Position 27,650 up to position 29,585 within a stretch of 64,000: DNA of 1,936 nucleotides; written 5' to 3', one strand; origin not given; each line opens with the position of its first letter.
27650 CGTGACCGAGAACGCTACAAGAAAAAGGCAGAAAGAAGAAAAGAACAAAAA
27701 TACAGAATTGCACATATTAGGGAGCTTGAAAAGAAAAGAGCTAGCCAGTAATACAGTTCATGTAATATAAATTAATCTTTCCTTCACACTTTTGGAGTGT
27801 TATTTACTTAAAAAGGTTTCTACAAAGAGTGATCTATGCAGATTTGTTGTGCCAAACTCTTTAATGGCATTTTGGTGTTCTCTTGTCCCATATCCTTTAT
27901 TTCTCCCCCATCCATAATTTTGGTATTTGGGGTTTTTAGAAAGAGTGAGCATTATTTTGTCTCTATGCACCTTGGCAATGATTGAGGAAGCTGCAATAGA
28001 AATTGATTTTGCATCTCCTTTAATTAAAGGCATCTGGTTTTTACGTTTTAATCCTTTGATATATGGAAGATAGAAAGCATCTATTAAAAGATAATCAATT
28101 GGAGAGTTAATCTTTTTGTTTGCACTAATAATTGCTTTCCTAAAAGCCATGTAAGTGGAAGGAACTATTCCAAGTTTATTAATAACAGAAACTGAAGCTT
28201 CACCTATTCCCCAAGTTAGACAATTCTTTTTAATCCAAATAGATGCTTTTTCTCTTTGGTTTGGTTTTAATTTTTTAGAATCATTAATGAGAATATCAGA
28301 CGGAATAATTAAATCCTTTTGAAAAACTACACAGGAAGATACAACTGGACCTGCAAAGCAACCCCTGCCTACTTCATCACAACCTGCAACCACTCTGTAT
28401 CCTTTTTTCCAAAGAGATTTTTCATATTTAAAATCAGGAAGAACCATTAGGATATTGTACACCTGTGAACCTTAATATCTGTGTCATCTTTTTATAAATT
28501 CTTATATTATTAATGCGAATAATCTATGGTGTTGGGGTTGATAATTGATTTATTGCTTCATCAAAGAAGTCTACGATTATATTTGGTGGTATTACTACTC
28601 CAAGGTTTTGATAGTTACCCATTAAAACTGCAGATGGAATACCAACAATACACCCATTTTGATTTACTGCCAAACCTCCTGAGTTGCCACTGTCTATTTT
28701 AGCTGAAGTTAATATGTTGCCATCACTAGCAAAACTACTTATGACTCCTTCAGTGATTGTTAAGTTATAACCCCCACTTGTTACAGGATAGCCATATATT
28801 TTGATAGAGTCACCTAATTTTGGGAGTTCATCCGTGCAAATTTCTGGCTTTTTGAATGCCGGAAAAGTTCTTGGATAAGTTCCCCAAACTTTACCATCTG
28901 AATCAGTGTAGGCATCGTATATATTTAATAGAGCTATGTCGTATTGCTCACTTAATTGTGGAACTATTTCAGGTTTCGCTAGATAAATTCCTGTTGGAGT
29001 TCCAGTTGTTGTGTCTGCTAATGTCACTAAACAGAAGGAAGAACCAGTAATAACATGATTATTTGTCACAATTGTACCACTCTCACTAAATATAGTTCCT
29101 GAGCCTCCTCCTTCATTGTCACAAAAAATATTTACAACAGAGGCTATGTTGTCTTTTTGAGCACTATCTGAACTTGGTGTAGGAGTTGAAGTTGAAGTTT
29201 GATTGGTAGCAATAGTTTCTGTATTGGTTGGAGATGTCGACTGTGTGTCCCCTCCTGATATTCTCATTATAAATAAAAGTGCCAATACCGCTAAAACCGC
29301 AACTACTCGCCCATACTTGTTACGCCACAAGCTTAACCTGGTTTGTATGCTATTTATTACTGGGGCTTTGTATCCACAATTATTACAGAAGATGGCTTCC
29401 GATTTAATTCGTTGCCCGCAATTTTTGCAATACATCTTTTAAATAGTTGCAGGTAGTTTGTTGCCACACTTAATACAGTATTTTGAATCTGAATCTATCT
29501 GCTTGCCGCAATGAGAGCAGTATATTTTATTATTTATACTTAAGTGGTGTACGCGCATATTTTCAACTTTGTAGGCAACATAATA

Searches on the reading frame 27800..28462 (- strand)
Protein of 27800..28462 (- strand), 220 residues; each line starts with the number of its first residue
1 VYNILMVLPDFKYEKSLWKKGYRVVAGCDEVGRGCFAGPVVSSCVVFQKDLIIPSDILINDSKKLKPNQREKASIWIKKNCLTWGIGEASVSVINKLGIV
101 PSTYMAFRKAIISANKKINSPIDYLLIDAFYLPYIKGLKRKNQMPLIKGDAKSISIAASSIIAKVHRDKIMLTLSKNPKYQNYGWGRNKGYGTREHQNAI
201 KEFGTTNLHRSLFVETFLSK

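Call 59: search_protein_families(library=ncbifam, proteins=[window:27800-28462:-], max_evalue=0.00001)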
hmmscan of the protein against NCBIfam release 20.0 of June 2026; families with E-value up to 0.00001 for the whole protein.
window:27800-28462:- (220 aa): 10 families
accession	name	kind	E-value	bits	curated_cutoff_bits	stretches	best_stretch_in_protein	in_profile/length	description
NF000594.1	PRK00015.1-1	equivalog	5.9e-62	209.6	243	1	11-213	57-245/251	ribonuclease HII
NF000595.1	PRK00015.1-3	equivalog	2.1e-53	181.2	167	1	23-214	2-182/188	ribonuclease HII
NF010537.0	PRK13925.1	equivalog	4.2e-49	166.9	252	1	19-216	6-195/200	ribonuclease HII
NF010538.0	PRK13926.1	equivalog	3.7e-47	161.3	285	1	7-213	6-198/213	ribonuclease HII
NF000598.1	PRK00015.2-2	equivalog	2.8e-42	144.7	273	1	11-214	8-201/203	ribonuclease HII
NF000596.1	PRK00015.1-4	equivalog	4.3e-39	134.3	251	1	25-213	2-177/186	ribonuclease HII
NF000600.1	PRK00015.2-4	equivalog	5.7e-32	111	364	1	14-215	19-209/212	ribonuclease HII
NF011119.0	PRK14550.1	equivalog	2.9e-21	76.4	350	1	25-213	2-185/204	ribonuclease HII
TIGR00729.1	TIGR00729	equivalog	2e-13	50.9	123.3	1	25-188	1-172/207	ribonuclease HII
TIGR00716.1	rnhC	equivalog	1.1e-08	34.7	161.2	1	19-79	77-138/284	ribonuclease HIII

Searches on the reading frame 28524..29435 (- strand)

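Call 59: search_protein_families(library=ncbifam, proteins=[window:28524-29435:-], max_evalue=0.00001)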
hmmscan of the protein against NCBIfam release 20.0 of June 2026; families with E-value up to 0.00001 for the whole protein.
window:28524-29435:- (303 aa): 11 families
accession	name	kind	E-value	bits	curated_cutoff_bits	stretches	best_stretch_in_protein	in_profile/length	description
TIGR02037.1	degP_htrA_DO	subfamily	8.1e-17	61.3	416.2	2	222-296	145-229/434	Do family serine endopeptidase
NF040960.1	MamE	equivalog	4.2e-11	42.2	800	0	240-302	237-301/659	magnetosome formation protease MamE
NF041521.1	HhoA_HhoB_HtrA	equivalog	8.9e-11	41.6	450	0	107-143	55-91/335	HhoA/HhoB/HtrA family serine endopeptidase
TIGR02038.1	protease_degS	equivalog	2.6e-10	40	422.95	0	201-271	144-219/351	outer membrane-stress sensor serine endopeptidase DegS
NF008147.1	PRK10898.1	equivalog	4.7e-10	39.1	408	0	42-142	12-111/352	outer membrane-stress sensor serine endopeptidase DegS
NF007526.1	PRK10139.1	equivalog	1.6e-09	37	756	1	107-289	89-254/456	serine endoprotease DegQ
NF047968.1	SerProtHtrA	equivalog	3.3e-08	33.3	470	0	238-297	201-259/357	serine protease HtrA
NF008189.1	PRK10942.1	equivalog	2.9e-07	29.3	720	1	223-291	200-278/477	serine endoprotease DegP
NF050055.1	SerProtHtrAMycob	equivalog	9.1e-07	28.1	800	0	44-131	155-249/502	serine protease HtrA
NF033740.0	MarP_fam_protase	equivalog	9.5e-07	28.2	250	0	72-142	171-243/390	MarP family serine protease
NF040961.1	MamO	equivalog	8.4e-06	24.4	800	0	82-296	68-269/648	magnetosome protein MamO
